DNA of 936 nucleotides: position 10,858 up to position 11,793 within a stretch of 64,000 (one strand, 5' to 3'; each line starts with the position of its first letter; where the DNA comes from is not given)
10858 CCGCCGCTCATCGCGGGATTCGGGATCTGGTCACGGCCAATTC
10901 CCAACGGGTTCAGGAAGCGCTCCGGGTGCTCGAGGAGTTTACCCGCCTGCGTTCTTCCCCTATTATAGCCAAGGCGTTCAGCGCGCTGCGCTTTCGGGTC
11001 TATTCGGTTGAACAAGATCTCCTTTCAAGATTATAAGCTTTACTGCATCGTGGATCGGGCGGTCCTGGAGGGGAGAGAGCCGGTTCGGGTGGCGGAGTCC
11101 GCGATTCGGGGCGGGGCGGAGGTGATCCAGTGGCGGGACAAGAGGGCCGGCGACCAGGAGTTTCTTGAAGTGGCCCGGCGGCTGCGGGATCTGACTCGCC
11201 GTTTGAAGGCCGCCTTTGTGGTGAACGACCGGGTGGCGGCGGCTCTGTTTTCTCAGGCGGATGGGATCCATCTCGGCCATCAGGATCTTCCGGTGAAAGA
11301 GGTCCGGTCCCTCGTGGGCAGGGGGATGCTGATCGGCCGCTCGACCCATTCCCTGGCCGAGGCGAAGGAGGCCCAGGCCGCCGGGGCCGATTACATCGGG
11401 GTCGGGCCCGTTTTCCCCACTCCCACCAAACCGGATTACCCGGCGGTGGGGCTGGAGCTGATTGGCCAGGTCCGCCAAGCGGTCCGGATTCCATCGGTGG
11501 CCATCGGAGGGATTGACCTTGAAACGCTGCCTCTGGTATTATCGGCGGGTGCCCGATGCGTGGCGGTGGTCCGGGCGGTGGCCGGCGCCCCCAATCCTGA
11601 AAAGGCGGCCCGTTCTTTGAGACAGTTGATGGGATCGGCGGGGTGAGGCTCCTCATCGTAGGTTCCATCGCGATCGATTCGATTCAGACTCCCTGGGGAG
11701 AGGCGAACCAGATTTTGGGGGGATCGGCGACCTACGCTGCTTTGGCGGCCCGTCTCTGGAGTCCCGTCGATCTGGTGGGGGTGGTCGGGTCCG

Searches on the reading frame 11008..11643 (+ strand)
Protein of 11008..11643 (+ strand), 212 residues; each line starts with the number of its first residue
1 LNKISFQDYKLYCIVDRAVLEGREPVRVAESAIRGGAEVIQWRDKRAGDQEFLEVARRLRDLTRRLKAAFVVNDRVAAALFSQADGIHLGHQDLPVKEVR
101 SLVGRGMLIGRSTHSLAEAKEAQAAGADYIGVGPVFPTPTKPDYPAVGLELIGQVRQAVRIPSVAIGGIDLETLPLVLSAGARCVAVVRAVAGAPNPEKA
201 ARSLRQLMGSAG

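Call 55: find_homologous_proteins(query=window:11008-11643:+, max_evalue=1e-15)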
Query window:11008-11643:+ (212 aa): 7160 proteins with E <= 1e-15 among 8000 candidates; the best 120 are listed.
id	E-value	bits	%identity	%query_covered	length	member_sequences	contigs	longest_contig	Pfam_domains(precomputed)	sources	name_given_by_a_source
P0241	9.7e-119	412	99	93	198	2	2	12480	PF03060.22,PF02581.24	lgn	-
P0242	4.3e-105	368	83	100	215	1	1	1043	PF02581.24,PF00215.31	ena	-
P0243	1.8e-100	353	78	100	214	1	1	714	PF03060.22,PF02581.24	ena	-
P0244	1.2e-91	324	74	100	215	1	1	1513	PF02581.24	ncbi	-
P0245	5.6e-91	322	74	97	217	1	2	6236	PF02581.24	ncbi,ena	-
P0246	1.0e-88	314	71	99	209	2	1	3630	PF03060.22,PF02581.24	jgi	-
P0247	2.2e-88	313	72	98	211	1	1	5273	PF02581.24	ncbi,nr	ncbi:MAG: thiamine phosphate synthase [Candidatus Omnitrophica bacterium]|nr:thiamine phosphate synt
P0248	2.3e-88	313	72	99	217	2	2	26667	PF03060.22,PF02581.24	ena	-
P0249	1.2e-87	311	76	86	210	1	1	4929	PF03060.22,PF02581.24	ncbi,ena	-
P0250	2.4e-87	310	73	86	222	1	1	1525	PF02581.24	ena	-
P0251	2.7e-87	310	71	98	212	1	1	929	PF03060.22,PF02581.24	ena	-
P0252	5.6e-87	309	68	98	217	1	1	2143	PF02581.24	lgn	-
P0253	1.3e-86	308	70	98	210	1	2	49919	PF03060.22,PF02581.24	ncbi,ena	-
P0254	2.4e-86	307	70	98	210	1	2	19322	PF03060.22,PF02581.24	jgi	-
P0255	1.5e-85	304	72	97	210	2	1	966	PF02581.24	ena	-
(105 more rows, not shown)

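Call 57: find_encoding_contigs(protein=P0242, flank=1000, max_places=2)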
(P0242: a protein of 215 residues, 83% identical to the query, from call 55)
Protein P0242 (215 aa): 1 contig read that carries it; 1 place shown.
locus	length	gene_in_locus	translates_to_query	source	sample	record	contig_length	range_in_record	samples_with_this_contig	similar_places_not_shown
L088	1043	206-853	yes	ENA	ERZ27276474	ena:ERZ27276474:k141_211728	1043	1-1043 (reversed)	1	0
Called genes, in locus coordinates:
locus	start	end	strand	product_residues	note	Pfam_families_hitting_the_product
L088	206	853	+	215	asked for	PF00215:OMPdecase (faint), PF02581:TMP-TENI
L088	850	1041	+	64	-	?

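Call 58: find_encoding_contigs(protein=P0244, flank=1000, max_places=2)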
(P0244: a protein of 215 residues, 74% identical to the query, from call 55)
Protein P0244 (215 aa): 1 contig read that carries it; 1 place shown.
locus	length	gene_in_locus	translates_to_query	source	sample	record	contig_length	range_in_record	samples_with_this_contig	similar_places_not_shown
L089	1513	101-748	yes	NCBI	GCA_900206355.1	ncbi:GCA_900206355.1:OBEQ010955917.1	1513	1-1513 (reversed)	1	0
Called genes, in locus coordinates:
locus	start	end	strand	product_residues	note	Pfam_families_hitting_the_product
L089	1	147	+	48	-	?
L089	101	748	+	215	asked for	PF02581:TMP-TENI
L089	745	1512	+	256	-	?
